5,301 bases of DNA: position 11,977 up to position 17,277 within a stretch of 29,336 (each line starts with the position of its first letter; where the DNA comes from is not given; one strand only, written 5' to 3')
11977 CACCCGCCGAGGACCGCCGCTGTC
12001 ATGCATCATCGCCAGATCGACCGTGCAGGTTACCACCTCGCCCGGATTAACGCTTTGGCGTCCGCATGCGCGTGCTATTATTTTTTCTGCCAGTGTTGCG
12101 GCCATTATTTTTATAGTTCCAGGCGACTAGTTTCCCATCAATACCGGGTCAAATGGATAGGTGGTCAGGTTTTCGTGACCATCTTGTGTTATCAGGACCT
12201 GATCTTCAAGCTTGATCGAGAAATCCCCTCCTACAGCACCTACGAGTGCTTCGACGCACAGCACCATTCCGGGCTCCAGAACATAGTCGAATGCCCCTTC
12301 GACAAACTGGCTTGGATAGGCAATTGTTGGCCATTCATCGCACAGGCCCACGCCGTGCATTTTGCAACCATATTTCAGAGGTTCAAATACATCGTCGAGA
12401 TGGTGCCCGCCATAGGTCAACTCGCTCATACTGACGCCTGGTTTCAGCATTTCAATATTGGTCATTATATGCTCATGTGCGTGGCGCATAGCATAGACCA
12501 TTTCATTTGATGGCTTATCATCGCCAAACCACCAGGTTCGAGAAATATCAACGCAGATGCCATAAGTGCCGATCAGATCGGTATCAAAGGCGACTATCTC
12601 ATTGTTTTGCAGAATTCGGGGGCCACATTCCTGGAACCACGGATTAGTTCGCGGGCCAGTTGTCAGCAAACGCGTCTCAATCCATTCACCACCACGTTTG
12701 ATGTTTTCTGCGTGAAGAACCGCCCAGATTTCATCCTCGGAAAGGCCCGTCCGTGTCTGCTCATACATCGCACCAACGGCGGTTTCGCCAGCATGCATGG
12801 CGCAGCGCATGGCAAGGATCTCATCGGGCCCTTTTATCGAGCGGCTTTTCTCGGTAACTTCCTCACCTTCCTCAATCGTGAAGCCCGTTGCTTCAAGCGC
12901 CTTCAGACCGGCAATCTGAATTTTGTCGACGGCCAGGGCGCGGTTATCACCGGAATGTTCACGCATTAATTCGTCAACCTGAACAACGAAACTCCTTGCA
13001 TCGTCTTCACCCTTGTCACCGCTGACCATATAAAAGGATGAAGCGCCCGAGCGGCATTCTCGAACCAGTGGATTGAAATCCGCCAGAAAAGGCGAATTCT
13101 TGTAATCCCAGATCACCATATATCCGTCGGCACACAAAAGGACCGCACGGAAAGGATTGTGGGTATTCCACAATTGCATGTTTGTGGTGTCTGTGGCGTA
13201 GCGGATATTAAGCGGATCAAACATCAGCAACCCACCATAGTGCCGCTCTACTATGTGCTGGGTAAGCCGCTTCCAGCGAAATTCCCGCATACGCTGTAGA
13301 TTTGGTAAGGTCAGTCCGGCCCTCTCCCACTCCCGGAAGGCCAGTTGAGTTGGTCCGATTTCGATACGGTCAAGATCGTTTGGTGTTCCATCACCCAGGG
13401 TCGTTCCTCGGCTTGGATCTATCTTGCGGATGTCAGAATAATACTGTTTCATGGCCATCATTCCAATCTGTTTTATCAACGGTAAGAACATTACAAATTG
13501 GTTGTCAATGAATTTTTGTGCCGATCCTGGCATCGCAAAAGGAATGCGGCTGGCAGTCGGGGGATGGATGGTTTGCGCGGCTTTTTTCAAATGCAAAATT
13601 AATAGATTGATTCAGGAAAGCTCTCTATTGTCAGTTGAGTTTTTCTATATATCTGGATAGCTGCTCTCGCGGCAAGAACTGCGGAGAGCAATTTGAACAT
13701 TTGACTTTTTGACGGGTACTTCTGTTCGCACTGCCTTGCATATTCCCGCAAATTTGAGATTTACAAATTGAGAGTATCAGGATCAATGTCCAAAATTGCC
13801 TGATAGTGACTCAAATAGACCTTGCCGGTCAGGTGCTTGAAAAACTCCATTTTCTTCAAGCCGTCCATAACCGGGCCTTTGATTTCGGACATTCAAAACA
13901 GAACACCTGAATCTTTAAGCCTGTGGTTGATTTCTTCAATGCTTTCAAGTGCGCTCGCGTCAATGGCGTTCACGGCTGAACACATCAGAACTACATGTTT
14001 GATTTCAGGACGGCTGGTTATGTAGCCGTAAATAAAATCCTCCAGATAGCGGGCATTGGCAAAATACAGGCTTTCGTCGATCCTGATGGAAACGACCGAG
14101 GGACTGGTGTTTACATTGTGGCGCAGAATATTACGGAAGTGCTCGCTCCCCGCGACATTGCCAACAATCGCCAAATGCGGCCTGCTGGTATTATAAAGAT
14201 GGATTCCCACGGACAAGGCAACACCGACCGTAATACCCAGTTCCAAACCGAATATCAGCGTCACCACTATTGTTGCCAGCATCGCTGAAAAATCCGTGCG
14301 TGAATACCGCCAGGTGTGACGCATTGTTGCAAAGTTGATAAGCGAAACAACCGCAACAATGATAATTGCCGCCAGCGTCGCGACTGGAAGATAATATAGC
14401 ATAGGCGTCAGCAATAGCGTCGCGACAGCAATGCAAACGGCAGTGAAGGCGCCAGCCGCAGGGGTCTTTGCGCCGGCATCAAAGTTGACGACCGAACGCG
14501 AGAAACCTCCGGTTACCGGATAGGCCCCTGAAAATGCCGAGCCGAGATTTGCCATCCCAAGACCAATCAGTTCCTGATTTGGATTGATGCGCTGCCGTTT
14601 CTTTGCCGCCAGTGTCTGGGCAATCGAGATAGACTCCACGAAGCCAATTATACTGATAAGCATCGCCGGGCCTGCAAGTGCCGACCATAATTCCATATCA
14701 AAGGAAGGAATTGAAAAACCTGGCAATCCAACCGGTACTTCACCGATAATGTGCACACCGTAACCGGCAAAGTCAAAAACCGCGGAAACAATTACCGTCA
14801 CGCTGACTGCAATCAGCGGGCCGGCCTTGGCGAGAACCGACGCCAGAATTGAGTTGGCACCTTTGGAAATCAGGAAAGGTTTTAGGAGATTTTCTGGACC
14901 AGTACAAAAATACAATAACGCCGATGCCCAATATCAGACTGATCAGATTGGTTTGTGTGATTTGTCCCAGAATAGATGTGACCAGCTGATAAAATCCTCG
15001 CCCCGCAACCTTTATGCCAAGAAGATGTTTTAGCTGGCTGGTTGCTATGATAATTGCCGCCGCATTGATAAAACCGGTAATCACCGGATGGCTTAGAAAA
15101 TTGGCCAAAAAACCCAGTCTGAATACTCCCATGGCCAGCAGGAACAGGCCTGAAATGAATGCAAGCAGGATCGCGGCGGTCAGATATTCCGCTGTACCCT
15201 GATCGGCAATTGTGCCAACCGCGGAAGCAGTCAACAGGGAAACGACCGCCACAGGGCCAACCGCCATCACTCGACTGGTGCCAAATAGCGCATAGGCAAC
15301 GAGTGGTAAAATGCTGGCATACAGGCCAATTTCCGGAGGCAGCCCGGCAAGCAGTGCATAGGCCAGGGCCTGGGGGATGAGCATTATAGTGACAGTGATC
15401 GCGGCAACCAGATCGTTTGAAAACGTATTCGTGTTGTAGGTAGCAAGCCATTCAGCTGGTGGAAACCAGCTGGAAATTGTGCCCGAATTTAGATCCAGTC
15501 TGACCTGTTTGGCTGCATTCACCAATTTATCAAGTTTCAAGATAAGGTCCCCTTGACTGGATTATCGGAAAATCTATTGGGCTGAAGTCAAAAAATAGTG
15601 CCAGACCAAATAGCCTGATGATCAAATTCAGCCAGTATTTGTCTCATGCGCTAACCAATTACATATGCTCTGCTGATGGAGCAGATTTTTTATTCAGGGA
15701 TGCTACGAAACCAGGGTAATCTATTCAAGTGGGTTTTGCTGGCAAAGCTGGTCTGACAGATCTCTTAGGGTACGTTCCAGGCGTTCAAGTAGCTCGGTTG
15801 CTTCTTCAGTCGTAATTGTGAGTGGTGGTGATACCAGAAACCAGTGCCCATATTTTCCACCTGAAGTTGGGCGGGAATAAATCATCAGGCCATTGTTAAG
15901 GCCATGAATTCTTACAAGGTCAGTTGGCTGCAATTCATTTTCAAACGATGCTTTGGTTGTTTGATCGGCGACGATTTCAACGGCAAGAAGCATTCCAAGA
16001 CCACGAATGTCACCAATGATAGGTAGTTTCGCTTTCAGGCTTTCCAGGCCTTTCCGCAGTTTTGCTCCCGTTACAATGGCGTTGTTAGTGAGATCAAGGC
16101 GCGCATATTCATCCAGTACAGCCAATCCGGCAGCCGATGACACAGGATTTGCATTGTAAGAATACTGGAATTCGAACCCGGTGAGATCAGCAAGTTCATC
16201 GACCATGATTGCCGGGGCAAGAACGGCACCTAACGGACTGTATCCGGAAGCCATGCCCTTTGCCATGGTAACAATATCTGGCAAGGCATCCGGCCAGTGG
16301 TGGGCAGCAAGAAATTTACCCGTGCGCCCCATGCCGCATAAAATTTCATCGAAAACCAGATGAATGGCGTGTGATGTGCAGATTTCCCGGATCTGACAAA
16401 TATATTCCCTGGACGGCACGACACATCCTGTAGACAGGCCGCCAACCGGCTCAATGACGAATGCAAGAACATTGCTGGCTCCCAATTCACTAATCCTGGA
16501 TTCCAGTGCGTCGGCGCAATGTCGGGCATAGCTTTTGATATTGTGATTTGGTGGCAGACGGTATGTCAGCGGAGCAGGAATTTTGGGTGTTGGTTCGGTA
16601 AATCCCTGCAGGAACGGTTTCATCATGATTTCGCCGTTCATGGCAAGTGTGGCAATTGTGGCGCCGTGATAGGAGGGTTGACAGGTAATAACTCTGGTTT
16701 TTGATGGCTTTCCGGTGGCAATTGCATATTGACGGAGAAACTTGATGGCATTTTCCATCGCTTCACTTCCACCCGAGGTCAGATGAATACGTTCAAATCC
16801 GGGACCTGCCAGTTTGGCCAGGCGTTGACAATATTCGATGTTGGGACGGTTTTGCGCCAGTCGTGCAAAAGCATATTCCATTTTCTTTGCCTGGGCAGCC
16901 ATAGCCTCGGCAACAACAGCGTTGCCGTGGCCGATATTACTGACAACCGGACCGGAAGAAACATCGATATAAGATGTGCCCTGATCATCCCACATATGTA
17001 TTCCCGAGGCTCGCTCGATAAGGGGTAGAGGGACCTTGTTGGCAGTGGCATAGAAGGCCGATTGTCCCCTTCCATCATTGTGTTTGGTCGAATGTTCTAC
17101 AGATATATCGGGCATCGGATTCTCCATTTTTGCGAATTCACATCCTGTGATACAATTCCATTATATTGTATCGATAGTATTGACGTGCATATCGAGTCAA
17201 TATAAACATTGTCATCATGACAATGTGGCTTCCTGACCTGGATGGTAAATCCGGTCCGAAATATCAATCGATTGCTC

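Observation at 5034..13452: DMSP lyase dddP heads a translationally coupled lactamase/hydratase/lyase operon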

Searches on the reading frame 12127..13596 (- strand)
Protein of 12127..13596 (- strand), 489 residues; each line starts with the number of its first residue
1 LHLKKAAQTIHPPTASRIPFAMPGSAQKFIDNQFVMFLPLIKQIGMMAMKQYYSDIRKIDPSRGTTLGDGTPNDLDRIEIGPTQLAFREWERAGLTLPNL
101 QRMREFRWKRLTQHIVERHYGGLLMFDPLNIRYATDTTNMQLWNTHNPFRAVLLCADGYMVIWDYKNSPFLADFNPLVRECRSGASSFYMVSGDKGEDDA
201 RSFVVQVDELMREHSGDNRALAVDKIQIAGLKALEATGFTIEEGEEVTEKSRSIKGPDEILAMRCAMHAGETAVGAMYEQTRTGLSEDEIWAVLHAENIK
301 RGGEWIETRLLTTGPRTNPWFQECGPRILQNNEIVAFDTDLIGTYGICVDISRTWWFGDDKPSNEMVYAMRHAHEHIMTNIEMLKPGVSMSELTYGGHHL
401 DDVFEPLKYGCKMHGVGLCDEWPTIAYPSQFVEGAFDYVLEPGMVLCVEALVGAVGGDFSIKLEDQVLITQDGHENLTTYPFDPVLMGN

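Call 3: search_protein_families(library=pfam, proteins=[window:12127-13596:-])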
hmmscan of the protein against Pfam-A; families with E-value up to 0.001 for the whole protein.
window:12127-13596:- (489 aa): 1 family
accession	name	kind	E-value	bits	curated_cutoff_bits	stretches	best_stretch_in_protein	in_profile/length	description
PF00557.29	Peptidase_M24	-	3.6e-26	92.7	23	1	262-471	2-208/208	Metallopeptidase family M24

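Call 4: search_protein_families(library=ncbifam, proteins=[window:12127-13596:-])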
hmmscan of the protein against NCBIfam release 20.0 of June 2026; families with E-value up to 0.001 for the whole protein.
window:12127-13596:- (489 aa): 9 families
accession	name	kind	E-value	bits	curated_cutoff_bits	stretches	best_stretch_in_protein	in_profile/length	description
NF043017.1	DimsulpropLyDddP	equivalog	8.6e-251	832.2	600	1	51-487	2-443/443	dimethylsulfonioproprionate lyase DddP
NF038259.1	ectoine_DoeA_2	exception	1.7e-12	46.7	575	1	247-481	146-380/386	ectoine hydrolase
NF011174.0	PRK14576.1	subfamily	9.7e-09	34.6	487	1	238-478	161-395/405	putative endopeptidase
NF040821.1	dipep_PepQ_Arch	equivalog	1e-08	34.6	630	1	245-478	113-339/346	Xaa-Pro dipeptidase PepQ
NF007310.0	PRK09795.1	equivalog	2.1e-08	33.4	393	1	250-487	123-358/361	aminopeptidase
TIGR00500.1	met_pdase_I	equivalog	2.1e-07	30.7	171.35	1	327-474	82-225/247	type I methionyl aminopeptidase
NF008131.0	PRK10879.1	equivalog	2e-06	26.9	465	0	438-479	378-419/438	Xaa-Pro aminopeptidase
NF011720.0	PRK15173.1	subfamily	2.6e-06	26.7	420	1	247-485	108-340/343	peptidase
NF011173.0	PRK14575.1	equivalog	3e-06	26.4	850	1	247-485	171-403/406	putative peptidase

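Call 10: find_related_loci(query=window:12127-13452:-, collection=genome_contigs, flank=10000)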
Query window:12127-13452:- (441 aa) in genome_contigs; peptide patterns used: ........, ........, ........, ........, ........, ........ (x = any residue, [..] = any of these).
599 stretches matched a pattern (row limit reached: there are more); 592 encode a relative of the query (tblastn E <= 1e-3); the best 80 are kept; 80 distinct loci.
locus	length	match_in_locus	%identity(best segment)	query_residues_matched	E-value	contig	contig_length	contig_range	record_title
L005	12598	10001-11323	99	1-441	0e+0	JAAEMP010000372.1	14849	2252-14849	MAG: Hyphomicrobiales bacterium isolate Bse_9 BseG_CONTIG2421455, whole genome shotgun sequence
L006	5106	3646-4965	78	1-440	0e+0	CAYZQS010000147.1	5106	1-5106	MAG TPA_asm: uncultured Rhodobacterales bacterium isolate binchicken_co46_539 genome assembly, contig: NODE_34353_length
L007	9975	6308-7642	77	1-440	0e+0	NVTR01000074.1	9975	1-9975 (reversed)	MAG: Marinosulfonomonas sp. isolate NORP110 Contig_source1383C_10760, whole genome shotgun sequence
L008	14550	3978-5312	75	1-440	0e+0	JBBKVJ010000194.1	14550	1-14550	MAG: Paracoccaceae bacterium isolate metabat_bins.99 k119_2060743, whole genome shotgun sequence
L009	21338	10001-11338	75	1-441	0e+0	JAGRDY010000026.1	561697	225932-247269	MAG: Rhodobacteraceae bacterium isolate HKST-UBA115 k127_1855771, whole genome shotgun sequence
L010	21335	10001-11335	75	1-440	0e+0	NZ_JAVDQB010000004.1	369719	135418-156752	Roseobacter sp. N2S Ga0394252_04, whole genome shotgun sequence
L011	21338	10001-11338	76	1-441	0e+0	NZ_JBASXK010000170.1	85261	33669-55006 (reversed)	MAG: Aestuariivita sp. isolate MFD06880_ilm_asm_bin2 k127_31901, whole genome shotgun sequence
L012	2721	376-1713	75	1-441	0e+0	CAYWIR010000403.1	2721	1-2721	MAG TPA_asm: uncultured Neptunicoccus sp. isolate SRP065251_co2_8 genome assembly, contig: NODE_46303_length_2721_cov_6.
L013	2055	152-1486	76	1-440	0e+0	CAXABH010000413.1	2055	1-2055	MAG TPA_asm: uncultured Rhodobacterales bacterium isolate ERR771103_binner13_Refined_1 genome assembly, contig: ERZ17412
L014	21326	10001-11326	76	4-440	0e+0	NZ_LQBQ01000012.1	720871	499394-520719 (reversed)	Ruegeria marisrubri strain ZGT118 contig_2, whole genome shotgun sequence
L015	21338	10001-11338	75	1-441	0e+0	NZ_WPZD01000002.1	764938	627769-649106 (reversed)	Ruegeria sp. HKCCD7239 NODE_2, whole genome shotgun sequence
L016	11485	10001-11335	75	1-440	0e+0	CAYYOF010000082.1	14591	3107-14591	MAG TPA_asm: uncultured Marinosulfonomonas sp. isolate binchicken_co357_136 genome assembly, contig: NODE_1800_length_14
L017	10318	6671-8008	74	1-441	0e+0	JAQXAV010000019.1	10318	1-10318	MAG: Amylibacter sp. isolate cluster4_bin.115 k119_473190, whole genome shotgun sequence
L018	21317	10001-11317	74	1-439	0e+0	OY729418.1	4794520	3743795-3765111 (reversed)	MAG: Paracoccaceae bacterium isolate 54c0c81b-ab6a-46d8-a0b5-11567dc3f75d genome assembly, chromosome: 1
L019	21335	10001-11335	73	1-440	0e+0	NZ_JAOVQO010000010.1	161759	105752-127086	Defluviimonas sp. WL0024 NODE_10_length_161759_cov_43.411230, whole genome shotgun sequence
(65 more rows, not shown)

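Call 33: search_solved_structures(query=window:12127-13452:-, show_alignments=1, max_evalue=1e-20)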
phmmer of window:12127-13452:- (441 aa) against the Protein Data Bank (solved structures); distinct sequences matched with E-value up to 1e-20: 4.
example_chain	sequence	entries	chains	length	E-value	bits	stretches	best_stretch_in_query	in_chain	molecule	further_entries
4rzy_A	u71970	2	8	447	6e-231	770.3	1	1-440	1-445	Peptidase M24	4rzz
4s01_A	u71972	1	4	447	2.9e-230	768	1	1-440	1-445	Peptidase M24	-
4s00_A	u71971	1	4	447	1e-229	766.2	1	1-440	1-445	Peptidase M24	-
4b28_A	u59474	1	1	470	1.5e-209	699.7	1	1-440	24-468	METALLOPEPTIDASE, FAMILY M24, PUTATIVE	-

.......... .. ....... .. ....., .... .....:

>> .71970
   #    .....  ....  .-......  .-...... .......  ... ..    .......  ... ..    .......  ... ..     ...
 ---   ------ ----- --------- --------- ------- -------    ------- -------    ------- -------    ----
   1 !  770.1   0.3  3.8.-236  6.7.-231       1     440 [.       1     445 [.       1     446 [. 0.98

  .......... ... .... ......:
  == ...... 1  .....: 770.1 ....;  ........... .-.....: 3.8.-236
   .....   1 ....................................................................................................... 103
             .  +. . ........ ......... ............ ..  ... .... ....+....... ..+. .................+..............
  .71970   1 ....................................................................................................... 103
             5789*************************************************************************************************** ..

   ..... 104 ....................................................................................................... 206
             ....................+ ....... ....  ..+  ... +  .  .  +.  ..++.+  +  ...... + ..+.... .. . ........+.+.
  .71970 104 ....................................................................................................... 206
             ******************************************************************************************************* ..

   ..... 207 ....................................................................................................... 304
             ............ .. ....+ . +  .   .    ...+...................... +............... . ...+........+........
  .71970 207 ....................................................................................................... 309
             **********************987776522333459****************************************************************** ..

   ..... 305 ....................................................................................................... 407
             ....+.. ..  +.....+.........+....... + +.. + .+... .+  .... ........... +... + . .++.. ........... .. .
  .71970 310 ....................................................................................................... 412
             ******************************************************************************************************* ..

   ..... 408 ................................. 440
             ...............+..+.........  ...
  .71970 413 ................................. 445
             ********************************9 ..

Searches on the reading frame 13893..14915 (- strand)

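Call 3: search_protein_families(library=pfam, proteins=[window:13893-14915:-])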
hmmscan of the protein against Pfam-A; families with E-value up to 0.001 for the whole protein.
window:13893-14915:- (340 aa): 2 families
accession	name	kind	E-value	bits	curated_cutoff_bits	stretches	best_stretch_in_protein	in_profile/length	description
PF00916.26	Sulfate_transp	-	1.5e-53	182.3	23.2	1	27-215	190-380/380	Sulfate permease family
PF01740.26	STAS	-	6.1e-11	42.5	22.6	1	267-338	3-73/106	STAS domain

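Call 4: search_protein_families(library=ncbifam, proteins=[window:13893-14915:-])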
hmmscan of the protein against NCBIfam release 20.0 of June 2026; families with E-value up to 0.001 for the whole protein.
window:13893-14915:- (340 aa): 3 families
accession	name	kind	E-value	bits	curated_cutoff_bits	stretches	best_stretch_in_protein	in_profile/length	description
TIGR00815.1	sulP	subfamily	4.3e-75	253.3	380.45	1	28-338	209-529/565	sulfate permease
NF008660.1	PRK11660.1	equivalog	6.2e-33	114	614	1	72-335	273-523/572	C4-dicarboxylic acid transporter DauA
NF050096.1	BicarbTportBicA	equivalog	2.4e-21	75.9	880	1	34-234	199-399/547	bicarbonate transporter BicA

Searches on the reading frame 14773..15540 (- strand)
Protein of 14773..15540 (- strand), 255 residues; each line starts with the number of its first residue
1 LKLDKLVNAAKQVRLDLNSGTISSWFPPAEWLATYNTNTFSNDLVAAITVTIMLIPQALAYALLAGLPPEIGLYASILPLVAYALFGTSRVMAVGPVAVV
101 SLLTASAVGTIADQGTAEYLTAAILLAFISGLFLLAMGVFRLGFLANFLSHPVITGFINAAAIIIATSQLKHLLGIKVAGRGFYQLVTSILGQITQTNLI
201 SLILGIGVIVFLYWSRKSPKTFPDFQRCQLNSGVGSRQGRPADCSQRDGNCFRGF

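Call 21: search_protein_families(library=pfam, proteins=[window:14773-15540:-])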
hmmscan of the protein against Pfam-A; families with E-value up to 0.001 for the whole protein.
window:14773-15540:- (255 aa): 1 family
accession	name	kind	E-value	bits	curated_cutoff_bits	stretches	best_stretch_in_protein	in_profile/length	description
PF00916.26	Sulfate_transp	-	1.7e-55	188.8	23.2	1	40-222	1-185/380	Sulfate permease family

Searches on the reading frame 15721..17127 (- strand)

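Call 21: search_protein_families(library=pfam, proteins=[window:15721-17127:-])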
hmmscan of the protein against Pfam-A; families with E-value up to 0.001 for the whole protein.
window:15721-17127:- (468 aa): 2 families
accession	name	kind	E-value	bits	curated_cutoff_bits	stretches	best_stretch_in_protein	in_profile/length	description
PF00202.27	Aminotran_3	-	7.5e-83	278.9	30.5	1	28-454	4-403/403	Aminotransferase class-III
PF00155.27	Aminotran_1_2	-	8.8e-05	22.3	19.7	0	236-318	161-247/361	Aminotransferase class I and II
